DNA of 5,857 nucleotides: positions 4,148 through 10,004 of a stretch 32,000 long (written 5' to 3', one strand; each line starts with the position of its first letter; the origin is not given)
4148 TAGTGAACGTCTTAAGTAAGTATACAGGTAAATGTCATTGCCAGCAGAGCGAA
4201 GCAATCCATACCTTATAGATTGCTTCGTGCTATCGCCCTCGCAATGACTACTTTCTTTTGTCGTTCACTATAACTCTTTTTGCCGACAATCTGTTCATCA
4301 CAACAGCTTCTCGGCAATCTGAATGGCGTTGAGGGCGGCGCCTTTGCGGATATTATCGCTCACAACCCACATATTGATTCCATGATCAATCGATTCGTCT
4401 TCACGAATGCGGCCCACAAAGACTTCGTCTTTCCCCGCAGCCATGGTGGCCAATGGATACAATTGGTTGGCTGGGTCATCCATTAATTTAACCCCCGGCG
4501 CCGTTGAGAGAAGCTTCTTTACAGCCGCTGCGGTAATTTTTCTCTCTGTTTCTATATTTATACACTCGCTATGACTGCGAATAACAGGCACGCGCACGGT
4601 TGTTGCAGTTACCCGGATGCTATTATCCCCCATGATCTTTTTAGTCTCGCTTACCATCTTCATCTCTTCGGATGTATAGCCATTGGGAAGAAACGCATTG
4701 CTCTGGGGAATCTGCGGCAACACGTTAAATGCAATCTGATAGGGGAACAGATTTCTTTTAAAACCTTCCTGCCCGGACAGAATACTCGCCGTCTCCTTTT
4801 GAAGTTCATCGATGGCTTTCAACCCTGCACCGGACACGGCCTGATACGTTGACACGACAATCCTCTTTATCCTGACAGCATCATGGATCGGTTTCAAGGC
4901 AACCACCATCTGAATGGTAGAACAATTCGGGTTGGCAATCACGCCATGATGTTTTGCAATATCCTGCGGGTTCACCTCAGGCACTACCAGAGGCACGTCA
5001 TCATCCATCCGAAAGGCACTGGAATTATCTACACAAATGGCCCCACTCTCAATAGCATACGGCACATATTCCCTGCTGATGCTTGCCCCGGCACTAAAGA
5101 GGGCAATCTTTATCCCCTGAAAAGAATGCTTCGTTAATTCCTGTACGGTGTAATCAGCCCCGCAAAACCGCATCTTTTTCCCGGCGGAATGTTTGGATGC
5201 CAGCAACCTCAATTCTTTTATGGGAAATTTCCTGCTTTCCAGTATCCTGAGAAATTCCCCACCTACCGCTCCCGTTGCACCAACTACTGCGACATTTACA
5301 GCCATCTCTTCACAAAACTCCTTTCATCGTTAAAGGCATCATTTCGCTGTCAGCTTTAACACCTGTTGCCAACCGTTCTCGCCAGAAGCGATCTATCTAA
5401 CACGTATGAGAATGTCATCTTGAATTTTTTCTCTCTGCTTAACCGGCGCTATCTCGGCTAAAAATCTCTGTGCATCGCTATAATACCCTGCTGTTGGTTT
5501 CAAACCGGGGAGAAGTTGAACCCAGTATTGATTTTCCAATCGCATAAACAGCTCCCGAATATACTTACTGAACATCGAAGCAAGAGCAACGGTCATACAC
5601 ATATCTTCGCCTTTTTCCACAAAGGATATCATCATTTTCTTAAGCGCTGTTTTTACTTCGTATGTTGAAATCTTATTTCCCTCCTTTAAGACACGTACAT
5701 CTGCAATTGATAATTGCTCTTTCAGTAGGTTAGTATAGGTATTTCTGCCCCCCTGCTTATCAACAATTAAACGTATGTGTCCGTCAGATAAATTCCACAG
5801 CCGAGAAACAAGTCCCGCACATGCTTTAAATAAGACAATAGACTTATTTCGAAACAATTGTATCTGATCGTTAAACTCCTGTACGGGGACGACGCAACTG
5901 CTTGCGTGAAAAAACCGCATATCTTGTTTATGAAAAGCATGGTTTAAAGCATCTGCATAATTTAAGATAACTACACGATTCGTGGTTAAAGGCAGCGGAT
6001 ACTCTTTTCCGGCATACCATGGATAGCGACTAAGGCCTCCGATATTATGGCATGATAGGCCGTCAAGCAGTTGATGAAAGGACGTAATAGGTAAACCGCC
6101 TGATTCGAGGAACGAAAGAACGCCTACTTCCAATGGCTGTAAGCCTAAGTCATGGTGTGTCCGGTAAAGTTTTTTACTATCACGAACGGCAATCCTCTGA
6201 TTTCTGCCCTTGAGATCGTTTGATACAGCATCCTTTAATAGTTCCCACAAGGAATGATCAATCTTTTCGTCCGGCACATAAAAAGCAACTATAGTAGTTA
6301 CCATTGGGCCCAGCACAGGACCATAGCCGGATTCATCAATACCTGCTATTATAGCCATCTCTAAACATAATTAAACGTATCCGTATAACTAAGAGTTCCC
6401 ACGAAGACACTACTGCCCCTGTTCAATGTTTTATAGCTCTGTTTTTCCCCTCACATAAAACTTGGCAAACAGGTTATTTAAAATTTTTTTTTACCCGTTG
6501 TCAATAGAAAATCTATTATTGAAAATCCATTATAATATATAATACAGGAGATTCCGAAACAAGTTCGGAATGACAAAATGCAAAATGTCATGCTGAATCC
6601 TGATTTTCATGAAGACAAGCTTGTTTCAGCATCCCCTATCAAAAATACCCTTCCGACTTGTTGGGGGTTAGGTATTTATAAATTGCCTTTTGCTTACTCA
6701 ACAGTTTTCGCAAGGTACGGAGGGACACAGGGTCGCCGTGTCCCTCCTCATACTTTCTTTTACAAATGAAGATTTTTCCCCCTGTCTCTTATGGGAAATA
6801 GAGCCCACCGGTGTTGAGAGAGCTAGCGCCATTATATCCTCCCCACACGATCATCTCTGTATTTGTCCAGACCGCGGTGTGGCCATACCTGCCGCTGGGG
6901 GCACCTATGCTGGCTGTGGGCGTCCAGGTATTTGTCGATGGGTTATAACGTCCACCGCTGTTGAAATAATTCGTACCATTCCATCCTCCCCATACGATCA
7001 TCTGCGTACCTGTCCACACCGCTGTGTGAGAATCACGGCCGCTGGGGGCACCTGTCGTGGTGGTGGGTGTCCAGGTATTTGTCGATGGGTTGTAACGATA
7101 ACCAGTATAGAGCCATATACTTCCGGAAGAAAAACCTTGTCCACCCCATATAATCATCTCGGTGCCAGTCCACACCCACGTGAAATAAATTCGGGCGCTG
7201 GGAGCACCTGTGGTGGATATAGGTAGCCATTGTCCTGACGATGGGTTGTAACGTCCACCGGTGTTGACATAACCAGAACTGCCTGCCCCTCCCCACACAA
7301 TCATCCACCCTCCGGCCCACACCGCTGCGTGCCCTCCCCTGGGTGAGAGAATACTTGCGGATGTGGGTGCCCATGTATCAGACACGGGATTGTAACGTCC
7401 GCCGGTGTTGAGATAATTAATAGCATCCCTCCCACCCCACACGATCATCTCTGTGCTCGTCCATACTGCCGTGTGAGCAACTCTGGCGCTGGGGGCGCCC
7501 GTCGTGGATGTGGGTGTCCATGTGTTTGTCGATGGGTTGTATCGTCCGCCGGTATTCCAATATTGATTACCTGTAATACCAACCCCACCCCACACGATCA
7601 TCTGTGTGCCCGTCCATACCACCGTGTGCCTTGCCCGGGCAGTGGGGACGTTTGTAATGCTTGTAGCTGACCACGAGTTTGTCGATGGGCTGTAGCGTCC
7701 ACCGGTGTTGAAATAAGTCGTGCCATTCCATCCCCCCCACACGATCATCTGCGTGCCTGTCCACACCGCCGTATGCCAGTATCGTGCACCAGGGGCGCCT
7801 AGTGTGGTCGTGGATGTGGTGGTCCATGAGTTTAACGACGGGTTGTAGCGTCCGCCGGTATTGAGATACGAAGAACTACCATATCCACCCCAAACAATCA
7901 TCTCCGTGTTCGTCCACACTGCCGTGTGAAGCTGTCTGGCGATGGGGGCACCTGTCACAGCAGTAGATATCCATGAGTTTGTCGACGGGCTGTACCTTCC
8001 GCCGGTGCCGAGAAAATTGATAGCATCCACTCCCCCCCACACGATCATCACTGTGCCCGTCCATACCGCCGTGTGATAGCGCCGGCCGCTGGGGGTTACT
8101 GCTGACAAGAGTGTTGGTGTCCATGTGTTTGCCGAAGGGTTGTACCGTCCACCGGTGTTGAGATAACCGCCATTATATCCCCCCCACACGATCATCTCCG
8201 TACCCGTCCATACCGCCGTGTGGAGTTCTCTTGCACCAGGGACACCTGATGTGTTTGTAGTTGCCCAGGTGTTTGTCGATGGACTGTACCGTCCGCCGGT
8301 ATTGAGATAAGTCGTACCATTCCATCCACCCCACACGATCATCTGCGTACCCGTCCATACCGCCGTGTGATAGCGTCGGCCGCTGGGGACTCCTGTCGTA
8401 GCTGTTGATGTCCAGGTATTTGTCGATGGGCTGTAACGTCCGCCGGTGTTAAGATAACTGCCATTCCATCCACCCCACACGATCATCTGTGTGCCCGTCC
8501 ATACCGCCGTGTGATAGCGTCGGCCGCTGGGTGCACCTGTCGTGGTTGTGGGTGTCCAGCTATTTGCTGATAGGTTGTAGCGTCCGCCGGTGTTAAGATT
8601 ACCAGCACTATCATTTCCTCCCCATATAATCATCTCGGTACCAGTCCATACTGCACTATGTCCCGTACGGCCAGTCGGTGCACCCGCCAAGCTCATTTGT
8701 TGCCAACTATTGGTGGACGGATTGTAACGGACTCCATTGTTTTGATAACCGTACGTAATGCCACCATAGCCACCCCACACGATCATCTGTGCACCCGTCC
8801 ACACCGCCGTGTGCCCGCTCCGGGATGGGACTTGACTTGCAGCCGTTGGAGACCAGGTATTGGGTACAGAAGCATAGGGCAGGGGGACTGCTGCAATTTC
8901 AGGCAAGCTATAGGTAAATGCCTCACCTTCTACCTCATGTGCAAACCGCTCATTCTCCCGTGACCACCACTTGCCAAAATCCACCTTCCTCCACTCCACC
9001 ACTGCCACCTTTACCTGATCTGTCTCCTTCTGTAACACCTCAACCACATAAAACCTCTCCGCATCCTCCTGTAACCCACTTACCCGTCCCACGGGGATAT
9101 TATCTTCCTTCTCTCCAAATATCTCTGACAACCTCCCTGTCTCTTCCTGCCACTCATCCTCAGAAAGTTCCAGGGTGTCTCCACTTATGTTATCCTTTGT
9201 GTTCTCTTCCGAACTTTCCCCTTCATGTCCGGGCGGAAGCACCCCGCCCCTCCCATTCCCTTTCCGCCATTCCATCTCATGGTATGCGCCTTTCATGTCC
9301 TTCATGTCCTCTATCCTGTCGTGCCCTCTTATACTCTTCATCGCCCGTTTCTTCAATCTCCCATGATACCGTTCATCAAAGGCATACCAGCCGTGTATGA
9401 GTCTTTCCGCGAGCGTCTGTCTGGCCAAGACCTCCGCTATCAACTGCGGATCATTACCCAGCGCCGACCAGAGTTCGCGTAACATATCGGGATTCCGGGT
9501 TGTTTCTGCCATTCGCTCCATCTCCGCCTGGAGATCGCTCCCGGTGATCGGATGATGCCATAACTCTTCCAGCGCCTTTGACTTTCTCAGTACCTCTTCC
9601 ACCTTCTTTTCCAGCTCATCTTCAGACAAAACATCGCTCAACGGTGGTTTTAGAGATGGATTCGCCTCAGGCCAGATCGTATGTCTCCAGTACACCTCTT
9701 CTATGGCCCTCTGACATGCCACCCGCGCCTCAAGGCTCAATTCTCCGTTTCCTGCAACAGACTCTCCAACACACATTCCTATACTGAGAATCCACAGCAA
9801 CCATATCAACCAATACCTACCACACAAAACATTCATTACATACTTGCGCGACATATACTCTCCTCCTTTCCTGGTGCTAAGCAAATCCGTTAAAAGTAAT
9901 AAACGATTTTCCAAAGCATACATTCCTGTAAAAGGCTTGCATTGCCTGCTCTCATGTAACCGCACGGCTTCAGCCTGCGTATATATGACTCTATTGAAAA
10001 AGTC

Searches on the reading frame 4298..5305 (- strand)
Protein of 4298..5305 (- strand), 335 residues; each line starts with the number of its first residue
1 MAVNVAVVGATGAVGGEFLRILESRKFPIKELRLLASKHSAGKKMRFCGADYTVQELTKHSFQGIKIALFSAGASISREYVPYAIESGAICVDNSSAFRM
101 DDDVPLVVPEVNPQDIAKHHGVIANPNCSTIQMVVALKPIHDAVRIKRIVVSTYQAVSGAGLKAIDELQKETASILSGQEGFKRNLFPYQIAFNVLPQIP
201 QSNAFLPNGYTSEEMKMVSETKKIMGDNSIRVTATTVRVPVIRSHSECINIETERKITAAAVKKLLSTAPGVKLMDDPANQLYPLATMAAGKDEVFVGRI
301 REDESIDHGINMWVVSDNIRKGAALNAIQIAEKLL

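Call 8: search_protein_families(library=pfam, proteins=[window:4298-5305:-])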
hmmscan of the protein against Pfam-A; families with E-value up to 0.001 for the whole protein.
window:4298-5305:- (335 aa): 2 families
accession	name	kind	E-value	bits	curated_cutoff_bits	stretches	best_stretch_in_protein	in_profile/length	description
PF02774.23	Semialdhyde_dhC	-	5e-56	190.2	26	1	137-321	1-184/184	Semialdehyde dehydrogenase, dimerisation domain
PF01118.30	Semialdhyde_dh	-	7.3e-37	126.9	26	1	4-118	1-120/121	Semialdehyde dehydrogenase, NAD binding domain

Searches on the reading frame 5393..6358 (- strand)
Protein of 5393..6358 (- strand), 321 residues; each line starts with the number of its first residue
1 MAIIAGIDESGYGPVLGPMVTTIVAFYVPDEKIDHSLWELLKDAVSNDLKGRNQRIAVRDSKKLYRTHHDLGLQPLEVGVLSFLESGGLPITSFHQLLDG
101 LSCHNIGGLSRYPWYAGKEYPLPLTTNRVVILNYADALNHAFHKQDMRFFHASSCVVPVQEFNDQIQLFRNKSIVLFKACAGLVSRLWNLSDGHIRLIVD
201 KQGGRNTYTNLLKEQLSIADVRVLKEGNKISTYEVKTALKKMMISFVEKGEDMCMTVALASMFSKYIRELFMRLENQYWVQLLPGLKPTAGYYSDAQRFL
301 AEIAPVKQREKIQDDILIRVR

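Call 8: search_protein_families(library=pfam, proteins=[window:5393-6358:-])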
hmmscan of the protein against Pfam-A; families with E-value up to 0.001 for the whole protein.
window:5393-6358:- (321 aa): 1 family
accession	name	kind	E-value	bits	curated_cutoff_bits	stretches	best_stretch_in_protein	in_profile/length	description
PF01351.25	RNase_HII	-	1.6e-10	41.6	25.8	1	5-43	1-37/199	Ribonuclease HII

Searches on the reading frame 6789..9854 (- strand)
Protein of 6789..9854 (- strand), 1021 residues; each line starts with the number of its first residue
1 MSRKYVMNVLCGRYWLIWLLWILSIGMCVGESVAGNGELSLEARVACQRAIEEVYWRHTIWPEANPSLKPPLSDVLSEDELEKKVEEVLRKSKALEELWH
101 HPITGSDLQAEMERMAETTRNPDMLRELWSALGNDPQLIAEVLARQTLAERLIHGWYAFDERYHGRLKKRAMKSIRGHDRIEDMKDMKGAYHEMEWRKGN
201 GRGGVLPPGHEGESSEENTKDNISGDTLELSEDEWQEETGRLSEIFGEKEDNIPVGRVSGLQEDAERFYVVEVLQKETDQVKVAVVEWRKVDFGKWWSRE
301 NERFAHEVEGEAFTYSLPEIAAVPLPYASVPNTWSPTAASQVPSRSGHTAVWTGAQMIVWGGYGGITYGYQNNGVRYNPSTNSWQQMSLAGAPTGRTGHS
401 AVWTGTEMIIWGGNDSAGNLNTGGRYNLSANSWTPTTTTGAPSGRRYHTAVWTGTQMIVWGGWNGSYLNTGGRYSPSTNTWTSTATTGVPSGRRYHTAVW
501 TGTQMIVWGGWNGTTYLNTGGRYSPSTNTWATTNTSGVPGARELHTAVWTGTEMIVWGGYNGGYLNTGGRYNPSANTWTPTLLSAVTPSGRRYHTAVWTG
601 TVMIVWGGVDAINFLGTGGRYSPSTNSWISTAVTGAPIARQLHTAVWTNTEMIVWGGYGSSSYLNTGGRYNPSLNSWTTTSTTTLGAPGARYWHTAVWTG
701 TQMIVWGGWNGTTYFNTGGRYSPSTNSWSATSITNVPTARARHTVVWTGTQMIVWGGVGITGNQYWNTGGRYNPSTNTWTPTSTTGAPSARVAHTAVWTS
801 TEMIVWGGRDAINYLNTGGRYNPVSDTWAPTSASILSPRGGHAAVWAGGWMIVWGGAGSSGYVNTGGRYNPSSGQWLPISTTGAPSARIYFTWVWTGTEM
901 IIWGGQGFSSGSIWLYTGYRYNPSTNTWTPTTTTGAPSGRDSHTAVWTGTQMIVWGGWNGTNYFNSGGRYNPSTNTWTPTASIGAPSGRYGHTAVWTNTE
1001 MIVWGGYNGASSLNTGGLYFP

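Call 8: search_protein_families(library=pfam, proteins=[window:6789-9854:-])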
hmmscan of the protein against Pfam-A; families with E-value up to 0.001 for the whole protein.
window:6789-9854:- (1021 aa): 9 families
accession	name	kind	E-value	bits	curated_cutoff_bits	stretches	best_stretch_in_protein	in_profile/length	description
PF24681.1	Kelch_KLHDC2_KLHL20_DRC7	-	3e-103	344.3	50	5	335-510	39-221/221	KLHDC2/KLHL20/DRC7 Kelch-repeats domain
PF24981.1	Beta-prop_ATRN-LZTR1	-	2.3e-100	336.1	50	6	473-713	19-284/289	Attractin/LZTR1 beta-propeller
PF13415.12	Kelch_3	-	6.8e-45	150.8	22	3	952-995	4-46/48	Galactose oxidase, central domain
PF01344.31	Kelch_1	-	9e-40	134.2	20.1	3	941-981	3-43/46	Kelch motif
PF07646.21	Kelch_2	-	1.5e-23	81.9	21.3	0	740-783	2-45/48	Kelch motif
PF13854.13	Kelch_HCF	-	6.3e-21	75.4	113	1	431-535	170-280/345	Host cell factor, Kelch-repeats domain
PF13964.12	Kelch_6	-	1.1e-15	57.4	25.3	0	359-394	16-48/50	Kelch motif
PF13418.12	Kelch_4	-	2.5e-10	40.5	21.6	0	639-681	1-45/49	Galactose oxidase, central domain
PF20495.3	DUF6727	-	0.00064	20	22.3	0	958-990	64-97/152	Family of unknown function (DUF6727)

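Call 13: find_encoding_contigs(protein=window:6789-9854:-, flank=3000, max_places=6)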
Protein window:6789-9854:- (1021 aa): no gene with exactly this product is on record in the collection.

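Call 14: find_homologous_proteins(query=window:6789-9854:-)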
Query window:6789-9854:- (1021 aa): 7160 proteins with E <= 0.001 among 8000 candidates; the best 120 are listed.
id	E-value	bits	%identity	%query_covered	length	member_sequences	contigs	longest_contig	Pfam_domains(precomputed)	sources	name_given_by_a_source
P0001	0.0e+0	2364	100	100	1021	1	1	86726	PF07646.22,PF24681.2,PF13854.13,PF13415.13,PF24981.2,PF01344.32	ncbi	-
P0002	0.0e+0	1881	81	100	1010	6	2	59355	PF07646.22,PF13964.13,PF24681.2,PF13854.13,PF13415.13,PF24981.2,PF01344.32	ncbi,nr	ncbi:MAG: hypothetical protein L6Q53_13950 [Candidatus Brocadia sinica]|nr:hypothetical protein [Can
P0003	0.0e+0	1753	52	96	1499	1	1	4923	PF16655.13,PF25059.2,PF24681.2,PF13415.13,PF23376.2,PF08677.17,PF24981.2,PF01344.32,PF16656.12,PF13964.13,PF13854.13,PF00041.28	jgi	jgi:N-acetylneuraminic acid mutarotase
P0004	0.0e+0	1626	50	96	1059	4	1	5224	PF07646.22,PF13964.13,PF24681.2,PF13415.13,PF24981.2,PF01344.32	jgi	jgi:N-acetylneuraminic acid mutarotase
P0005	0.0e+0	1504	50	96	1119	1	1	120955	PF13418.13,PF13964.13,PF24681.2,PF13854.13,PF13415.13,PF24981.2,PF01344.32,PF25210.2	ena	-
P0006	0.0e+0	1491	46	100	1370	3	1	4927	PF07646.22,PF13964.13,PF24681.2,PF13854.13,PF13415.13,PF24981.2,PF01344.32,PF05345.19,PF00041.28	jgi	-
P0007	0.0e+0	1485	47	98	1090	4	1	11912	PF24996.1,PF07646.22,PF13418.13,PF13964.13,PF24681.2,PF13854.13,PF13415.13,PF24981.2,PF01344.32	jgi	jgi:N-acetylneuraminic acid mutarotase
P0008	0.0e+0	1477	52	96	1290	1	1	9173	PF07646.22,PF13964.13,PF24681.2,PF13415.13,PF00404.25,PF24981.2,PF01344.32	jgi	jgi:N-acetylneuraminic acid mutarotase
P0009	0.0e+0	1434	49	96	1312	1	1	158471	PF19190.7,PF07646.22,PF13964.13,PF24681.2,PF13854.13,PF13415.13,PF13004.14,PF24981.2,PF01344.32,PF00395.26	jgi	jgi:N-acetylneuraminic acid mutarotase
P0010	0.0e+0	1433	50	96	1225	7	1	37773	PF07646.22,PF13964.13,PF24681.2,PF13415.13,PF00404.25,PF24981.2,PF01344.32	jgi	-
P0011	0.0e+0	1427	45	95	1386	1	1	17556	PF07646.22,PF13418.13,PF24681.2,PF13415.13,PF24981.2,PF01344.32,PF25210.2,PF24996.1,PF00754.32,PF13964.13,PF13854.13,PF22633.4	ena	-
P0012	0.0e+0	1426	48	91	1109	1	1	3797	PF07646.22,PF13964.13,PF24681.2,PF13854.13,PF13415.13,PF24981.2,PF01344.32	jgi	jgi:N-acetylneuraminic acid mutarotase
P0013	0.0e+0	1414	49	96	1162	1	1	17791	PF07646.22,PF13964.13,PF24681.2,PF13415.13,PF24981.2,PF01344.32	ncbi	-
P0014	0.0e+0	1414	47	100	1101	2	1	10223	PF24996.1,PF07646.22,PF13418.13,PF13964.13,PF24681.2,PF13854.13,PF13415.13,PF24981.2,PF01344.32,PF25210.2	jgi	-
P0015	0.0e+0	1409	56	98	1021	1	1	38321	PF07646.22,PF13964.13,PF24681.2,PF13854.13,PF13415.13,PF24981.2,PF01344.32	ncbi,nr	ncbi:MAG: hypothetical protein E3K36_15580 [Candidatus Brocadia sp.]|nr:hypothetical protein [Candid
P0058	0.0e+0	1247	59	100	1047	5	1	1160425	PF07646.22,PF13964.13,PF24681.2,PF13854.13,PF13415.13,PF24981.2,PF01344.32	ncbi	-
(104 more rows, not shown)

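Call 15: find_encoding_contigs(protein=P0002, flank=3000, max_places=3)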
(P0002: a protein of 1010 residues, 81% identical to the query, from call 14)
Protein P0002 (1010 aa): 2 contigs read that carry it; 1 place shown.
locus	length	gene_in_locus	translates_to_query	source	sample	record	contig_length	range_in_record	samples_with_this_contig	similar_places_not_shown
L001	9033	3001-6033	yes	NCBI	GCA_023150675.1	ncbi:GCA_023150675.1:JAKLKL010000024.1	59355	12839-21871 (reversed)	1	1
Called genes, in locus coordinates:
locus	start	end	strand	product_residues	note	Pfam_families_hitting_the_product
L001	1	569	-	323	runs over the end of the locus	PF12849:PBP_like_2, PF13531:SBP_bac_11 (weak), PF12727:PBP_like (weak)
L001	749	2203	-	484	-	PF07396:Porin_O_P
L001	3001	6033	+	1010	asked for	PF13415:Beta-prop_FBX42, PF24981:Beta-prop_ATRN-LZTR1, PF24681:Kelch_KLHDC2_KLHL20_DRC7, PF13415:Beta-prop_FBX42, PF24981:Beta-prop_ATRN-LZTR1, PF24681:Kelch_KLHDC2_KLHL20_DRC7, PF13415:Beta-prop_FBX42, PF24981:Beta-prop_ATRN-LZTR1, +14 more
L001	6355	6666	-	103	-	-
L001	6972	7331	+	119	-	PF13442:Cytochrome_CBB3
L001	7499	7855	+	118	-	PF02261:Asp_decarbox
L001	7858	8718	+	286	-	PF01790:LGT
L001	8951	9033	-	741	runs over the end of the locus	PF07715:Plug, PF00593:TonB_dep_Rec_b-barrel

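Call 16: find_encoding_contigs(protein=P0015, flank=3000, max_places=3)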
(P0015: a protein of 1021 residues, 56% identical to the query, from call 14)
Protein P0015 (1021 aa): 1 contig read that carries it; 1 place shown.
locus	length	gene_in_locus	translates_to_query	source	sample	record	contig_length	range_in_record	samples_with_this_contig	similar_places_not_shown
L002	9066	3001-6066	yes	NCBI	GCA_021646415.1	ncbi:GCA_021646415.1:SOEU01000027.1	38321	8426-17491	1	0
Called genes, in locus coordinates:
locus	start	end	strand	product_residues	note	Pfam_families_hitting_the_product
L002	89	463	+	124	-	-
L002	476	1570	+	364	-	PF01571:GCV_T, PF08669:GCV_T_C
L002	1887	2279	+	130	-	PF01597:GCV_H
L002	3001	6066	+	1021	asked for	PF24681:Kelch_KLHDC2_KLHL20_DRC7, PF24981:Beta-prop_ATRN-LZTR1, PF13415:Beta-prop_FBX42, PF24981:Beta-prop_ATRN-LZTR1, PF24681:Kelch_KLHDC2_KLHL20_DRC7, PF13415:Beta-prop_FBX42, PF13415:Beta-prop_FBX42, PF24681:Kelch_KLHDC2_KLHL20_DRC7, +13 more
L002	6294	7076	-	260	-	PF02618:YceG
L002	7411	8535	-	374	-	PF01699:Na_Ca_ex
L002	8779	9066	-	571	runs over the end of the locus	PF01447:Peptidase_M4, PF02128:Peptidase_M36, PF02868:Peptidase_M4_C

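Call 17: find_encoding_contigs(protein=P0058, flank=3000, max_places=3)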
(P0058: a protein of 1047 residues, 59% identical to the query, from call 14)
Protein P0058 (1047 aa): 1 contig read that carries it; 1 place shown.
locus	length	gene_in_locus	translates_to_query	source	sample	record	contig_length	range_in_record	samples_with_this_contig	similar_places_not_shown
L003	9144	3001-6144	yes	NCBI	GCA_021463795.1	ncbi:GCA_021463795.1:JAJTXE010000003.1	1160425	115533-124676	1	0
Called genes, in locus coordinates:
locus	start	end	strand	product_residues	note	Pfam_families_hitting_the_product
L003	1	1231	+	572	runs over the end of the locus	PF01558:POR, PF01855:POR_N, PF17147:PFOR_II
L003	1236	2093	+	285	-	PF02775:TPP_enzyme_C, PF12367:PFO_beta_C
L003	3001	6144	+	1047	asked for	PF13415:Beta-prop_FBX42, PF24681:Kelch_KLHDC2_KLHL20_DRC7, PF24981:Beta-prop_ATRN-LZTR1, PF24981:Beta-prop_ATRN-LZTR1, PF24681:Kelch_KLHDC2_KLHL20_DRC7, PF13415:Beta-prop_FBX42, PF24681:Kelch_KLHDC2_KLHL20_DRC7, PF24981:Beta-prop_ATRN-LZTR1, +8 more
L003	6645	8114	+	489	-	PF00999:Na_H_Exchanger, PF02080:TrkA_C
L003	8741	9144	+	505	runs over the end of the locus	PF00171:Aldedh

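Call 39: search_protein_families(library=pfam, alignment_id=A2, max_evalue=0.00001)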
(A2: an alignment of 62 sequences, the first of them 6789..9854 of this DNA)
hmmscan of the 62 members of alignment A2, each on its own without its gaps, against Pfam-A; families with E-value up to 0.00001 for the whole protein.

A. member 1, window:6789-9854:- (1021 aa): 8 families
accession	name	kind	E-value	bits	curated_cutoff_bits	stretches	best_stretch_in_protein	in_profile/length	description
PF24681.1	Kelch_KLHDC2_KLHL20_DRC7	-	3e-103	344.3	50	5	335-510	39-221/221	KLHDC2/KLHL20/DRC7 Kelch-repeats domain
PF24981.1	Beta-prop_ATRN-LZTR1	-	2.3e-100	336.1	50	6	473-713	19-284/289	Attractin/LZTR1 beta-propeller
PF13415.12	Kelch_3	-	6.8e-45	150.8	22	0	952-995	4-46/48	Galactose oxidase, central domain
PF01344.31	Kelch_1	-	9e-40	134.2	20.1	0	941-981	3-43/46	Kelch motif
PF07646.21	Kelch_2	-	1.5e-23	81.9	21.3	0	740-783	2-45/48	Kelch motif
PF13854.13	Kelch_HCF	-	6.3e-21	75.4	113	0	431-535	170-280/345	Host cell factor, Kelch-repeats domain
PF13964.12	Kelch_6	-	1.1e-15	57.4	25.3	0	359-394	16-48/50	Kelch motif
PF13418.12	Kelch_4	-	2.5e-10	40.5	21.6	0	639-681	1-45/49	Galactose oxidase, central domain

B. families by the number of members that match (of 62 scanned): 60 families (the first 25 are shown)
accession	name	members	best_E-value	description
PF01510.30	Amidase_2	5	2.2e-23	N-acetylmuramoyl-L-alanine amidase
PF24681.1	Kelch_KLHDC2_KLHL20_DRC7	4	1.9e-159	KLHDC2/KLHL20/DRC7 Kelch-repeats domain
PF24981.1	Beta-prop_ATRN-LZTR1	4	2.3e-100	Attractin/LZTR1 beta-propeller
PF06739.17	SBBP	4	1.1e-76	Beta-propeller repeat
PF25778.1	DUF7948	4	8.3e-51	Domain of unknown function (DUF7948)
PF13415.12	Kelch_3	4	6.8e-45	Galactose oxidase, central domain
PF01344.31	Kelch_1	4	9e-40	Kelch motif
PF07646.21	Kelch_2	4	1.5e-23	Kelch motif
PF13854.13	Kelch_HCF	4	3.1e-22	Host cell factor, Kelch-repeats domain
PF06452.16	CBM9_1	3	2.1e-69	Carbohydrate family 9 binding domain-like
PF00082.27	Peptidase_S8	3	2e-38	Subtilase family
PF13964.12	Kelch_6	3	1.6e-20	Kelch motif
PF03787.20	RAMPs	2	1.8e-19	RAMP superfamily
PF01436.27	NHL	2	3e-12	NHL repeat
PF13418.12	Kelch_4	2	2.5e-10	Galactose oxidase, central domain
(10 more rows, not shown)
